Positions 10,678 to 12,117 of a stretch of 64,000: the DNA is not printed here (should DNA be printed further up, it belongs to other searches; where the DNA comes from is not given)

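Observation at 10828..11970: HisRS homolog lacking catalytic motif 2 but retaining the anticodon-binding domain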

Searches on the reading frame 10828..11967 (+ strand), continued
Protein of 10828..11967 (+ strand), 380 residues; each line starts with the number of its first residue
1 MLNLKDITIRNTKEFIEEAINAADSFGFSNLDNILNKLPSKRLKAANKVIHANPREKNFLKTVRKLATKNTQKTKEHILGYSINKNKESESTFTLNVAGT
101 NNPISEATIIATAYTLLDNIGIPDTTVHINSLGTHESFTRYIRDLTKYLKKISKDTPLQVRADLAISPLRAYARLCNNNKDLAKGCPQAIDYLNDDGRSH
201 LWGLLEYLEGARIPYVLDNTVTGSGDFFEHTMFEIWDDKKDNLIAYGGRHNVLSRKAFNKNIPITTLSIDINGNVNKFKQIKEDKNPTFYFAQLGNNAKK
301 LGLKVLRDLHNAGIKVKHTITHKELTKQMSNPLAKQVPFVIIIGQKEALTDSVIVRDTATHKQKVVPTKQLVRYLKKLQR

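Call 26: find_related_loci(query=A2, collection=genome_contigs, flank=10000)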
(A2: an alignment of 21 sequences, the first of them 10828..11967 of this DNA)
Query A2 (380 aa) in genome_contigs; peptide patterns used: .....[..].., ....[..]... (x = any residue, [..] = any of these).
213 stretches matched a pattern; 136 encode a relative of the query (tblastn E <= 1e-3); the best 80 are kept; 79 distinct loci.
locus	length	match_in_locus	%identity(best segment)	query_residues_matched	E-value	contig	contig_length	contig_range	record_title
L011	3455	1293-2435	69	1-380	0e+0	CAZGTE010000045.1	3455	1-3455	MAG TPA_asm: uncultured Candidatus Saccharibacteria bacterium isolate binchicken_co24_95 genome assembly, contig: NODE_1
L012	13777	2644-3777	63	1-380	2e-163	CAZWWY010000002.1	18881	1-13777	MAG TPA_asm: uncultured Candidatus Saccharibacteria bacterium isolate SRP128015_co1_457 genome assembly, contig: NODE_40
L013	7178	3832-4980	55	1-380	2e-129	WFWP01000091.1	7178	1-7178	MAG: Patescibacteria group bacterium isolate S141_160 k151_70523, whole genome shotgun sequence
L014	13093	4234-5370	63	1-379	3e-163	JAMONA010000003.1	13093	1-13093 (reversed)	MAG: Candidatus Kaiserbacteria bacterium isolate 4281-140_metabat1_scaf2bin.078 4281-140_scaffold_1111_c2, whole genome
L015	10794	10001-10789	61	1-263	9e-111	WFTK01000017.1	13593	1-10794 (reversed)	MAG: Patescibacteria group bacterium isolate S139_169 k151_394265, whole genome shotgun sequence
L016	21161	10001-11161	38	1-379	4e-73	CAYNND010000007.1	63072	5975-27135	MAG TPA_asm: uncultured Candidatus Saccharibacteria bacterium isolate SRP170004_co1_174 genome assembly, contig: NODE_54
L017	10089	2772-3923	34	1-379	8e-71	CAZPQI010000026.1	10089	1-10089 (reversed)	MAG TPA_asm: uncultured Candidatus Saccharibacteria bacterium isolate SRP215229_co1_140 genome assembly, contig: NODE_45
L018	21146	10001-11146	35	1-379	2e-69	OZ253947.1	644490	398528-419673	MAG: Candidatus Paceibacterota bacterium isolate 943e5f1b-fc77-4159-9421-3b44cfae6817 genome assembly, chromosome: 1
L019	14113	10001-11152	35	1-379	2e-69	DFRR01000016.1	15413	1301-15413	MAG TPA_asm: Patescibacteria group bacterium UBA3458 UBA3458_contig_2074, whole genome shotgun sequence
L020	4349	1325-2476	33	1-379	3e-65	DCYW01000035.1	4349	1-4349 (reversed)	MAG TPA_asm: Patescibacteria group bacterium UBA2100 UBA2100_contig_7483, whole genome shotgun sequence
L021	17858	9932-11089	31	1-379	6e-60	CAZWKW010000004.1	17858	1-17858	MAG TPA_asm: uncultured Candidatus Saccharibacteria bacterium isolate SRP128015_co3_101 genome assembly, contig: NODE_32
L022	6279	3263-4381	34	12-379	5e-52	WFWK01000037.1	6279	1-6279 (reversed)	MAG: Patescibacteria group bacterium isolate S141_141 k151_204428, whole genome shotgun sequence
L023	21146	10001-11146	31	12-379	2e-46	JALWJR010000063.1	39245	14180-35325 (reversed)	MAG: Candidatus Kaiserbacteria bacterium isolate M17_metabat1_scaf2bin.071 M17_NODE_551_length_39245_cov_1.822332, whole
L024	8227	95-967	38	95-379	2e-56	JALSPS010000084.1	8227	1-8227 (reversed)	MAG: Candidatus Kaiserbacteria bacterium isolate 356-284_metabat2_scaf2bin.085 356-284_scaffold_5716_c1, whole genome sh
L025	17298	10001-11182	29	14-380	8e-45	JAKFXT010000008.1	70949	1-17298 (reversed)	MAG: Patescibacteria group bacterium isolate ND4_Bin_14 ND4_0000023, whole genome shotgun sequence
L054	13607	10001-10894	29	93-380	4e-35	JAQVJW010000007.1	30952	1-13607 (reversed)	MAG: Patescibacteria group bacterium isolate STE_72 NODE_2921_length_30952_cov_6.807105_Sandtown_E, whole genome shotgun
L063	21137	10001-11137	28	5-379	3e-34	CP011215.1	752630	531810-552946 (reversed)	MAG: Candidatus Campbellbacteria bacterium GW2011_OD1_34_28 chromosome, complete genome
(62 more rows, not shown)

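Call 28: search_protein_representatives(alignment_id=A2)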
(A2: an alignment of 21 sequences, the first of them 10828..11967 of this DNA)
Query: 21 sequences, 380 profile positions. Proteins with E-value up to 0.001 (for the whole library): 8533; up to 1e-10: 3694; up to 1e-30: 767. The best 150 are listed.
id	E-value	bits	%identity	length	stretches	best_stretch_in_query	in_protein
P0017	3.0e-174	596.0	-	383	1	1-379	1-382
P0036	1.0e-121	423.2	-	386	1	1-379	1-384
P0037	1.2e-105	370.3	-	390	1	1-379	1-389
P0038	1.3e-104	366.8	-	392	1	1-378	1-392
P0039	1.2e-103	363.7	-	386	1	1-379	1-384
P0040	6.0e-103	361.4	-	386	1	1-379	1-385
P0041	2.0e-100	353.0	-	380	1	5-378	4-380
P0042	1.1e-99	350.6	-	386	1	1-379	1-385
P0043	9.3e-97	341.0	-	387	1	12-377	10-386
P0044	1.2e-96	340.6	-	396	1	11-378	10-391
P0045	1.3e-96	340.5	-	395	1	13-378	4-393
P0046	1.5e-95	337.0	-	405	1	9-377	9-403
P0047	5.9e-94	331.8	-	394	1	11-377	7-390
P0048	2.6e-93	329.6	-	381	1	1-379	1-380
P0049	5.0e-93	328.7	-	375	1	9-378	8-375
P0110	2.0e-79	283.9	-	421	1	15-379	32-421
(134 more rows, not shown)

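Call 30: predict_structure(alignment_id=A3)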
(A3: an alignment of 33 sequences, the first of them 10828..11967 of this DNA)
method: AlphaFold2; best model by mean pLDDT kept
length: 380 residues; sequences in the alignment: 33
mean_pLDDT: 89.4   pTM: 0.90
mean pLDDT of the five models: 89.4, 88.9, 88.0, 87.9, 87.3
residues with pLDDT >= 90: 252; 70-90: 106; 50-70: 22; < 50: 0
segments of 3 or more residues with pLDDT < 50: none
pLDDT, mean of each block of 10 residues (from residue 1): 83 90 93 91 80 79 92 88 75 92 95 96 94 93 95 92 89 90 92 96 96 94 82 93 92 91 93 64 70 91 94 90 85 89 93 94 95 93
secondary structure, 60 per line:
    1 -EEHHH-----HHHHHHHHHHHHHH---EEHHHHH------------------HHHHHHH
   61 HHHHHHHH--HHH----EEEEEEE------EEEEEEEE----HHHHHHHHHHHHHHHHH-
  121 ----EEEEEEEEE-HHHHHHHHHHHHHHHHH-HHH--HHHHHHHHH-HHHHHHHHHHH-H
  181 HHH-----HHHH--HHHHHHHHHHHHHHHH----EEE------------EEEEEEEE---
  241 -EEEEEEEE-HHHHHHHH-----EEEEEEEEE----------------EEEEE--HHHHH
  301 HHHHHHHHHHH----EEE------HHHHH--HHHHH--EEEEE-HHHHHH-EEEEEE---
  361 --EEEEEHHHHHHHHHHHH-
elements in order: H12-25 H31-35 H54-68 E78-84 E91-98 H103-119 E125-133 H135-151 H158-166 H168-178 H180-183 H189-192 H195-210 E215-217 E230-237 E242-249 H251-258 E264-272 E289-293 H296-311 E316-318 H325-329 H332-336 E339-343 H345-350 E352-357 E363-367 H368-379

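Call 36: fold_search(model_id=the predicted structure, library=pdb)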
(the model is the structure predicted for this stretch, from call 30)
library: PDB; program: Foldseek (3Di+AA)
matches with E <= 10: 680; with E <= 0.001: 405
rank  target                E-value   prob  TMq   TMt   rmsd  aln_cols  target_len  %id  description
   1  4e51_B                3.9e-21  1.00  0.50  0.48  19.9       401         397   19  Crystal structure of a histidyl-tRNA synthetase HisRS from Burkholderia thailandensis bound to histidine (released 2012-03-28)
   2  4e51_A                5.0e-21  1.00  0.53  0.49  19.1       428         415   17  Crystal structure of a histidyl-tRNA synthetase HisRS from Burkholderia thailandensis bound to histidine (released 2012-03-28)
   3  1qe0_A                1.1e-20  1.00  0.49  0.48  19.7       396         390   18  CRYSTAL STRUCTURE OF APO S. AUREUS HISTIDYL-TRNA SYNTHETASE (released 2000-07-12)
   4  1adj_A                4.5e-20  1.00  0.51  0.47  20.7       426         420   16  HISTIDYL-TRNA SYNTHETASE IN COMPLEX WITH HISTIDINE (released 1997-08-20)
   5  5e3i_B                7.8e-20  1.00  0.48  0.46  20.0       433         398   15  Crystal Structure of a Histidyl-tRNA synthetase from Acinetobacter baumannii with bound L-Histidine and ATP (released 2015-11-04)
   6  1h4v                  8.8e-20  1.00  0.53  0.50  20.1       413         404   16  HISTIDYL-TRNA SYNTHETASE from Thermus Thermophilus (ligand free) (released 2001-06-18)
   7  1kmm_A                9.9e-20  1.00  0.47  0.47  20.3       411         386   16  HISTIDYL-TRNA SYNTHETASE COMPLEXED WITH HISTIDYL-ADENYLATE (released 1997-12-17)
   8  4rdx_A                1.8e-19  1.00  0.50  0.47  20.9       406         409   16  Structure of histidinyl-tRNA synthetase in complex with tRNA(His) (released 2015-03-25)
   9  1kmm_C                4.4e-19  1.00  0.48  0.48  19.8       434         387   16  HISTIDYL-TRNA SYNTHETASE COMPLEXED WITH HISTIDYL-ADENYLATE (released 1997-12-17)
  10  2el9_D                7.6e-19  1.00  0.43  0.43  20.1       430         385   15  Crystal structure of E.coli Histidyl-tRNA synthetase complexed with a histidyl-adenylate analogue (released 2008-03-18)
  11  2el9_B                1.5e-18  1.00  0.44  0.45  19.9       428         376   15  Crystal structure of E.coli Histidyl-tRNA synthetase complexed with a histidyl-adenylate analogue (released 2008-03-18)
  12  1kmn_A                2.4e-18  1.00  0.44  0.44  19.3       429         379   14  HISTIDYL-TRNA SYNTHETASE COMPLEXED WITH HISTIDINOL AND ATP (released 1997-12-17)
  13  5e3i_A                2.5e-18  1.00  0.45  0.44  19.9       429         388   15  Crystal Structure of a Histidyl-tRNA synthetase from Acinetobacter baumannii with bound L-Histidine and ATP (released 2015-11-04)
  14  1htt_A                1.5e-17  1.00  0.42  0.43  20.1       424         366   13  HISTIDYL-TRNA SYNTHETASE (released 1997-01-27)
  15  1wu7_B                2.3e-17  1.00  0.44  0.40  19.0       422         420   17  Crystal structure of histidyl-tRNA synthetase from Thermoplasma acidophilum (released 2005-12-06)
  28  1qe0_B                4.4e-15  1.00  0.40  0.44  19.6       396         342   15  CRYSTAL STRUCTURE OF APO S. AUREUS HISTIDYL-TRNA SYNTHETASE (released 2000-07-12)
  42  9c9r_A                5.3e-13  1.00  0.40  0.34  18.5       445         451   12  Crystal structure of Chaetomium thermophilum Gcn2 HisRS-like domain, F1090C/G1326S variant (released 2024-08-21)
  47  8t7t_A                9.0e-13  1.00  0.38  0.32  19.4       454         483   13  CryoEM structure of the HisRS-like domain of human GCN2 (released 2024-03-13)
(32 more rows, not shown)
